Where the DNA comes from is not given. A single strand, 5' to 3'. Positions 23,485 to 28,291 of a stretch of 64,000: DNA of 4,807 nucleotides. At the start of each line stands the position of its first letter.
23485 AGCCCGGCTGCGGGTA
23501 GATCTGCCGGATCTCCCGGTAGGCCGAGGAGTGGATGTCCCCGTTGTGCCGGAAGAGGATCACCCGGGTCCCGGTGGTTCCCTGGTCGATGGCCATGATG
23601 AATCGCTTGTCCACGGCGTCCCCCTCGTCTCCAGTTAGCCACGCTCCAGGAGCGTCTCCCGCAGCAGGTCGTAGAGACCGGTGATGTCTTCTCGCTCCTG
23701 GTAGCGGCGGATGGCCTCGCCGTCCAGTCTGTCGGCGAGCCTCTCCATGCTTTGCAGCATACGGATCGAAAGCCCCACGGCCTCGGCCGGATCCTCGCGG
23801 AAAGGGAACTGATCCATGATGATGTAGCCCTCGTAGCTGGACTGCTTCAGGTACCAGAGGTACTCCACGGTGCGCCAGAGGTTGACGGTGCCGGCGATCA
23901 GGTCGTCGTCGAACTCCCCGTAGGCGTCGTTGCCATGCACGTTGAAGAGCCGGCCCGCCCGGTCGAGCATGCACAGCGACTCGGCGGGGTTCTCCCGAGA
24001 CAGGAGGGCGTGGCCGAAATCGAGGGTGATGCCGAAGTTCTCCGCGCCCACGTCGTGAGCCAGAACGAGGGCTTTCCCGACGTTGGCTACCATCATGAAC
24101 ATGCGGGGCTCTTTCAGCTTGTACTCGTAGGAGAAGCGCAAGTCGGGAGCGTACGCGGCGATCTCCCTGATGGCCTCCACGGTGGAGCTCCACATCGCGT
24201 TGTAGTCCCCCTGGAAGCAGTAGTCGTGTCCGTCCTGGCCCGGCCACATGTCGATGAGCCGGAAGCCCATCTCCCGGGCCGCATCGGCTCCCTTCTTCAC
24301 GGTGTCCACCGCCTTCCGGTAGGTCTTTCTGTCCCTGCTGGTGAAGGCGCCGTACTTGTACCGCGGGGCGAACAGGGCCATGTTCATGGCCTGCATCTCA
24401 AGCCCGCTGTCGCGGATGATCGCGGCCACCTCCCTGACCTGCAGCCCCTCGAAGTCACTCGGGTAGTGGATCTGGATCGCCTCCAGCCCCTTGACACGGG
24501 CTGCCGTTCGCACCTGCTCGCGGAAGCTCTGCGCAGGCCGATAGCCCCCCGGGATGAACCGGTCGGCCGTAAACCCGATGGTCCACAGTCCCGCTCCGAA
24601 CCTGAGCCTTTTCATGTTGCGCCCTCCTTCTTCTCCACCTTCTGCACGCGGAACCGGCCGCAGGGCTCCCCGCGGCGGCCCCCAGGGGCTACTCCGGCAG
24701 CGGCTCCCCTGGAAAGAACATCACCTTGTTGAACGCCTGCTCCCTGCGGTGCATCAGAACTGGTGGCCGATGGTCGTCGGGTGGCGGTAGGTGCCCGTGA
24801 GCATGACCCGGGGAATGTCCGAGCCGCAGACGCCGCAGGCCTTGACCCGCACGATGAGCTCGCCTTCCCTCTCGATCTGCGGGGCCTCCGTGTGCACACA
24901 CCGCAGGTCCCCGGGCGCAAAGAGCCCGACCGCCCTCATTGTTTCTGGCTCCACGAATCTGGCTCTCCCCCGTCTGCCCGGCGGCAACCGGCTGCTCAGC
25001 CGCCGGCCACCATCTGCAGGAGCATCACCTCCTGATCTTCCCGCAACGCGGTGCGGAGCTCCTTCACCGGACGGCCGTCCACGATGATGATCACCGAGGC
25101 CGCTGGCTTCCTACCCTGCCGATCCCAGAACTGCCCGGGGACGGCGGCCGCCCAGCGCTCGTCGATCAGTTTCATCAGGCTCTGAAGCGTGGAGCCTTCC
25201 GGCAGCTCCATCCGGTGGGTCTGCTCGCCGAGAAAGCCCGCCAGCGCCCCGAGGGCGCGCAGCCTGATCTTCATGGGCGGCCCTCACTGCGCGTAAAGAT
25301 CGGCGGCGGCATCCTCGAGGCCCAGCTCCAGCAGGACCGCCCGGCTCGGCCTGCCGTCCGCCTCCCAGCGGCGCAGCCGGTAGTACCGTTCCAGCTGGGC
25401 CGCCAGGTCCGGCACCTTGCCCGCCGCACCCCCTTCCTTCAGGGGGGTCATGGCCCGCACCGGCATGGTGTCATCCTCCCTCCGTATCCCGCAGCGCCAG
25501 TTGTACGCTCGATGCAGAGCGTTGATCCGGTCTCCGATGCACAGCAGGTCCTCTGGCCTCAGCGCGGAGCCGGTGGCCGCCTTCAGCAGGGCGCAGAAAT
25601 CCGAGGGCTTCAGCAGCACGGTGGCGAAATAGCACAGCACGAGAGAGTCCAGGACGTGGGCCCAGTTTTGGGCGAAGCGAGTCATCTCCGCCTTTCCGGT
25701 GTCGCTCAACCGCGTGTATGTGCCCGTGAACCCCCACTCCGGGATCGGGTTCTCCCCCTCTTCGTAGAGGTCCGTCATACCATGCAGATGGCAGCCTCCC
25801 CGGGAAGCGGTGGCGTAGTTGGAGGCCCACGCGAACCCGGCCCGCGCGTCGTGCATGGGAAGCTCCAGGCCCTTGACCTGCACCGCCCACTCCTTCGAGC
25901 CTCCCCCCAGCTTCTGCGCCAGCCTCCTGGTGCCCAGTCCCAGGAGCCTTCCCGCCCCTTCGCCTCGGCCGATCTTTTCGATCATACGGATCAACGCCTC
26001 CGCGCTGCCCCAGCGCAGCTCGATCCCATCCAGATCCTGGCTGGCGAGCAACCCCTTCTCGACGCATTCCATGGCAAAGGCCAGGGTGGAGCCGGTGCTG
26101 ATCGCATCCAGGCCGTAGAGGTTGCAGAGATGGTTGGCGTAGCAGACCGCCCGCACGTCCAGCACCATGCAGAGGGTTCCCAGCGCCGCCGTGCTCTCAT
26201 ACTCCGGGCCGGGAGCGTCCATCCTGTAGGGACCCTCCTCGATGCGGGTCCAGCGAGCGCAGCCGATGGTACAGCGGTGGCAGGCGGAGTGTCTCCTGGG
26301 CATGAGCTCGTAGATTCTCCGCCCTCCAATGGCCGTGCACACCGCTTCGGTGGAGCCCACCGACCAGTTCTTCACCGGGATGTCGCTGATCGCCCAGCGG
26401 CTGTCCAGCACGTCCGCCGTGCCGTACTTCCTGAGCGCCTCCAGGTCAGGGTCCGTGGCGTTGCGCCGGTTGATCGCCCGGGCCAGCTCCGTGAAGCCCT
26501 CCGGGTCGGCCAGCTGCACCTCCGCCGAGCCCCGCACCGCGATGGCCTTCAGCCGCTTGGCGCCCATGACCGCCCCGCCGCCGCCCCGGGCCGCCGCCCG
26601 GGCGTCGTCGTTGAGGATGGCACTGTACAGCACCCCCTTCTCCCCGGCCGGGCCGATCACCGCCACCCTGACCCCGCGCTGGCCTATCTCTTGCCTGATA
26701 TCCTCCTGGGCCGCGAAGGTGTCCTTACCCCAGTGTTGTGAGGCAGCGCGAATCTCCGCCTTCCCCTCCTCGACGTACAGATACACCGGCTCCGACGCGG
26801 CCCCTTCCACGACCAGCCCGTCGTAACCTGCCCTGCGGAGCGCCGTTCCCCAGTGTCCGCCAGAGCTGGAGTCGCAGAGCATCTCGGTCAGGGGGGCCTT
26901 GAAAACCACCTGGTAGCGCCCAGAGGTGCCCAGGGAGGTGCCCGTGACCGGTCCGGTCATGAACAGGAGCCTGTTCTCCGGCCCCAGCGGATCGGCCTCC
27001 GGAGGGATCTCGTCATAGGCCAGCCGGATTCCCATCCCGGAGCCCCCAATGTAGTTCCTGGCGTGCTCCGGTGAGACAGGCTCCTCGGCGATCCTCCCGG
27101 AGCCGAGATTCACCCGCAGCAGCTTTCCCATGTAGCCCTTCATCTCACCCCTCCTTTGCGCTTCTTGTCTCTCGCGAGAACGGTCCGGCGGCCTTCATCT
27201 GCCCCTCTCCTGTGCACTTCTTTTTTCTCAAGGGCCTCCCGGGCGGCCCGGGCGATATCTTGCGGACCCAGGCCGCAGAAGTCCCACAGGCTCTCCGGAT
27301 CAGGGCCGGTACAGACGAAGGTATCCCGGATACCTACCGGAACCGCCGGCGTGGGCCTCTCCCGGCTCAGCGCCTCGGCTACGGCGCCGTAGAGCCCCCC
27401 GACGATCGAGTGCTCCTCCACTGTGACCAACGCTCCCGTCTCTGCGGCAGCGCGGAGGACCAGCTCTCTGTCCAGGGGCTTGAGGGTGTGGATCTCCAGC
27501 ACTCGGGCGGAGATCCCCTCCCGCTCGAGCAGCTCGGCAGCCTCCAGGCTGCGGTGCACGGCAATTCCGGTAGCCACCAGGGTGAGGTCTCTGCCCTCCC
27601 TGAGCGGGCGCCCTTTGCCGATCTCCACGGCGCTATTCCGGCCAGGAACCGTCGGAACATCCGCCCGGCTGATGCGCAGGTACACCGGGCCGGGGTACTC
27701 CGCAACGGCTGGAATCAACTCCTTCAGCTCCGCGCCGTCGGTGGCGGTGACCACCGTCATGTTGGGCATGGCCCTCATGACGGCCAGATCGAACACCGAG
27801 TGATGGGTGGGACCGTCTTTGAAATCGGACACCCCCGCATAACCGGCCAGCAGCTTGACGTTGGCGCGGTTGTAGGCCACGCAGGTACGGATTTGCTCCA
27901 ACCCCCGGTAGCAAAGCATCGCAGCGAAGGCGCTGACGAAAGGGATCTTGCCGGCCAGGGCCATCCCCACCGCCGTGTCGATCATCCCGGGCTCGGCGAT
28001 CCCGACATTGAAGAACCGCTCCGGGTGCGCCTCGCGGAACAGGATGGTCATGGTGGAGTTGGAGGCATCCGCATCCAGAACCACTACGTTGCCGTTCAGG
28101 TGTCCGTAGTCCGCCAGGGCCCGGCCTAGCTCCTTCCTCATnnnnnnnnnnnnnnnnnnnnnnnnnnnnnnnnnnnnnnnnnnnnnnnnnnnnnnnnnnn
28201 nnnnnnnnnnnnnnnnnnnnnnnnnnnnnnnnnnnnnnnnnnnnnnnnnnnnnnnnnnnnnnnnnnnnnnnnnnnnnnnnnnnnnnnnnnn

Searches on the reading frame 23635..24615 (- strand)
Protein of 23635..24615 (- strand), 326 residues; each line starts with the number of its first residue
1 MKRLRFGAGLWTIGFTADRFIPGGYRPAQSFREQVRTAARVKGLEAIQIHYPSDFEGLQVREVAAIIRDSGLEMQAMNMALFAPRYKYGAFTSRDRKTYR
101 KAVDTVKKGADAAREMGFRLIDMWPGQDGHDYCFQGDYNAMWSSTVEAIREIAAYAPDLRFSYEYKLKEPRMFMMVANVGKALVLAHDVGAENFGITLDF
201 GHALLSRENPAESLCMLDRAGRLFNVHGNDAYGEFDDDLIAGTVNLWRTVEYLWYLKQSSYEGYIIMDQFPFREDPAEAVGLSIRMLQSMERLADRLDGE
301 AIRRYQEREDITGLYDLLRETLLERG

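Call 7: search_protein_families(library=pfam, proteins=[window:23635-24615:-])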
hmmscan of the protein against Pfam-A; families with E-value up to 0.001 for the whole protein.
window:23635-24615:- (326 aa): 1 family
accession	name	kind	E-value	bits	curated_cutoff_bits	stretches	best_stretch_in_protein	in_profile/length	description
PF01261.30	AP_endonuc_2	-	6.8e-21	75.5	31.1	1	43-289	8-248/249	Xylose isomerase-like TIM barrel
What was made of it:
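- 23635..24615 (-): Xylose-isomerase-like TIM-barrel protein. Pfam AP_endonuc_2 (call 7)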

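Call 30: search_protein_families(library=ncbifam, proteins=[window:23635-24615:-], max_evalue=0.00001)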
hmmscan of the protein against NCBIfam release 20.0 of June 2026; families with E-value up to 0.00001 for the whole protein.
window:23635-24615:- (326 aa): 3 families
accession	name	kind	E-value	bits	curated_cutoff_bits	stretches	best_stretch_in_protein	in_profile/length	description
TIGR02631.1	xylA_Arthro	equivalog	4.2e-26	91.9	447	1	5-285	8-302/382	xylose isomerase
TIGR02635.1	RhaI_grampos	equivalog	1.9e-20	73.1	531.35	1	29-317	37-334/378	L-rhamnose isomerase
TIGR02629.1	L_rham_iso_rhiz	equivalog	8.6e-13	47.9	646.75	1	12-311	49-361/412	L-rhamnose catabolism isomerase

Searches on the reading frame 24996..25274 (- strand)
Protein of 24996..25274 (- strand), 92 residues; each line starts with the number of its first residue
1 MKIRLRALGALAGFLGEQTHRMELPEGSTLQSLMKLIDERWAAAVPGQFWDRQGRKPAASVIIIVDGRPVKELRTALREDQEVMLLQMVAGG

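Call 7: search_protein_families(library=pfam, proteins=[window:24996-25274:-])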
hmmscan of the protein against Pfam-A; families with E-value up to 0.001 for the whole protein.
window:24996-25274:- (92 aa): 1 family
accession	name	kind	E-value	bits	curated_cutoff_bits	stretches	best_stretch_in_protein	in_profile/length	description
PF02597.26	ThiS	-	4.5e-06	27.6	22.5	1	19-92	11-76/76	ThiS family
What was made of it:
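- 24996..25274 (-): Small ThiS/MoaD-like protein. Pfam ThiS, E 4.5e-6 (call 7).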

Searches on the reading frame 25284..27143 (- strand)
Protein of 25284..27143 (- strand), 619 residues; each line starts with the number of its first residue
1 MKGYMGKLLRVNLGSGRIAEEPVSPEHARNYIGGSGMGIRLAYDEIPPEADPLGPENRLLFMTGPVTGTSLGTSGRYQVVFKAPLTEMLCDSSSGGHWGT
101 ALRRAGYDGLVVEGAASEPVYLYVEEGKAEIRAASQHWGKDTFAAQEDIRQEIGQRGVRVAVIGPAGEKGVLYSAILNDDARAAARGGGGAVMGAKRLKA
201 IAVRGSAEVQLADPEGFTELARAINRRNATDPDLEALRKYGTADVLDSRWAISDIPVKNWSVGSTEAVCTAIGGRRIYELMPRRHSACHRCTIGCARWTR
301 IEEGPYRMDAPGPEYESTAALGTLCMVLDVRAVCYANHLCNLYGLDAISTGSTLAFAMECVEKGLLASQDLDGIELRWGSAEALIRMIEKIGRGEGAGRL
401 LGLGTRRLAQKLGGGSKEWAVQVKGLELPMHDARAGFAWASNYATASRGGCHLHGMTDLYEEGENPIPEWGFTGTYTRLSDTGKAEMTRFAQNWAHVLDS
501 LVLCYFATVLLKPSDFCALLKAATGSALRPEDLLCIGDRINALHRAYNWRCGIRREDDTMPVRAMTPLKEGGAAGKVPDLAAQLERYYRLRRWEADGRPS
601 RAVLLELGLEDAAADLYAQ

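Call 7: search_protein_families(library=pfam, proteins=[window:25284-27143:-])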
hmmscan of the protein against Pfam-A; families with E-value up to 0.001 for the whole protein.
window:25284-27143:- (619 aa): 2 families
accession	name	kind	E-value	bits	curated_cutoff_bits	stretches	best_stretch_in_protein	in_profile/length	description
PF01314.23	AFOR_C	-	3.2e-117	392.4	27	1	220-609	2-385/385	Aldehyde ferredoxin oxidoreductase, domains 2 & 3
PF02730.20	AFOR_N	-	1.1e-76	257.5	29.8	1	6-205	1-198/199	Aldehyde ferredoxin oxidoreductase, N-terminal domain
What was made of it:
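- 25284..27143 (-): Aldehyde:ferredoxin oxidoreductase (AOR). Pfam AFOR_N + AFOR_C (call 7)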

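Call 30: search_protein_families(library=ncbifam, proteins=[window:25284-27143:-], max_evalue=0.00001)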
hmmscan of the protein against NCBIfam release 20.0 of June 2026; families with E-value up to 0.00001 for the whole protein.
window:25284-27143:- (619 aa): 2 families
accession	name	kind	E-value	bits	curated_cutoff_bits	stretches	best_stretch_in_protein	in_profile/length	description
NF007354.0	PRK09849.1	equivalog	4.6e-65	220.5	868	1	2-224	6-226/703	aldehyde ferredoxin oxidoreductase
NF040818.1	GAPOR_Arch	equivalog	3e-12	45.6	1300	1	37-131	31-125/654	glyceraldehyde-3-phosphate:ferredoxin oxidoreductase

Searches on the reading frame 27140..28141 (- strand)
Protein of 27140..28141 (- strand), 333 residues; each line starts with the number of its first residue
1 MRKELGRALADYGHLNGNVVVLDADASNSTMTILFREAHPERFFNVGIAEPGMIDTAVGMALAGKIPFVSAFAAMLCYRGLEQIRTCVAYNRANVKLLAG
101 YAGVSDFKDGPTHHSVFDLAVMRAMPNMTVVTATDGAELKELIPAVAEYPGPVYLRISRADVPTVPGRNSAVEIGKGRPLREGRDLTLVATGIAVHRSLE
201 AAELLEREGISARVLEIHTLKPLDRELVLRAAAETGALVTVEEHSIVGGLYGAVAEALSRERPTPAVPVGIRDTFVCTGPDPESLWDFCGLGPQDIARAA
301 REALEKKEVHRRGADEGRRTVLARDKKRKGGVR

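Call 7: search_protein_families(library=pfam, proteins=[window:27140-28141:-])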
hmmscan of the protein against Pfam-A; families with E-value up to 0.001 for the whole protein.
window:27140-28141:- (333 aa): 3 families
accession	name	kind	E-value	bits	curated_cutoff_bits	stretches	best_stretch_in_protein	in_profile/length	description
PF02779.29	Transket_pyr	-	2.4e-36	125.5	27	1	1-163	5-173/174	Transketolase, pyrimidine binding domain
PF02780.25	Transketolase_C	-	5.1e-29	101.2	25.9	1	175-295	1-123/124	Transketolase, C-terminal domain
PF22613.1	Transketolase_C_1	-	4.8e-05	24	27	1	183-225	11-53/113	Transketolase-like TK C-terminal domain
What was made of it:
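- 27140..28141 (-): Transketolase C-terminal subunit. Pfam Transket_pyr + Transketolase_C (call 7)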

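Call 30: search_protein_families(library=ncbifam, proteins=[window:27140-28141:-], max_evalue=0.00001)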
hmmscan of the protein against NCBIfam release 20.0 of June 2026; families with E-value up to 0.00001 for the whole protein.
window:27140-28141:- (333 aa): 9 families
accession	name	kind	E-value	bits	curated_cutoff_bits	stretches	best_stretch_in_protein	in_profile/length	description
NF004559.0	PRK05899.2-5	equivalog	6.4e-77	259.2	488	1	2-306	321-626/627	transketolase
TIGR00204.1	dxs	equivalog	3.5e-47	161.3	465.95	1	13-302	324-613/616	1-deoxy-D-xylulose-5-phosphate synthase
NF003933.0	PRK05444.2-2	equivalog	3.5e-33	115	395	1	9-296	303-597/606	1-deoxy-D-xylulose-5-phosphate synthase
NF004556.0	PRK05899.2-2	equivalog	2.2e-31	108.8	575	1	2-304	325-638/639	transketolase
NF008968.0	PRK12315.1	subfamily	2.5e-22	78.9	510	1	33-259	313-538/582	1-deoxy-D-xylulose-5-phosphate synthase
NF006667.0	PRK09212.1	subfamily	1.9e-21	76.3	321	1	35-258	45-276/327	pyruvate dehydrogenase complex E1 component subunit beta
NF008854.0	PRK11892.1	equivalog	4e-20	71.9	454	1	34-254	182-411/464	pyruvate dehydrogenase complex E1 component subunit beta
TIGR00232.1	tktlase_bact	equivalog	4.7e-20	71.5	682.25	1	2-224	352-581/654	transketolase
NF004558.0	PRK05899.2-4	equivalog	4.8e-12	45.1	788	1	16-223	361-575/651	transketolase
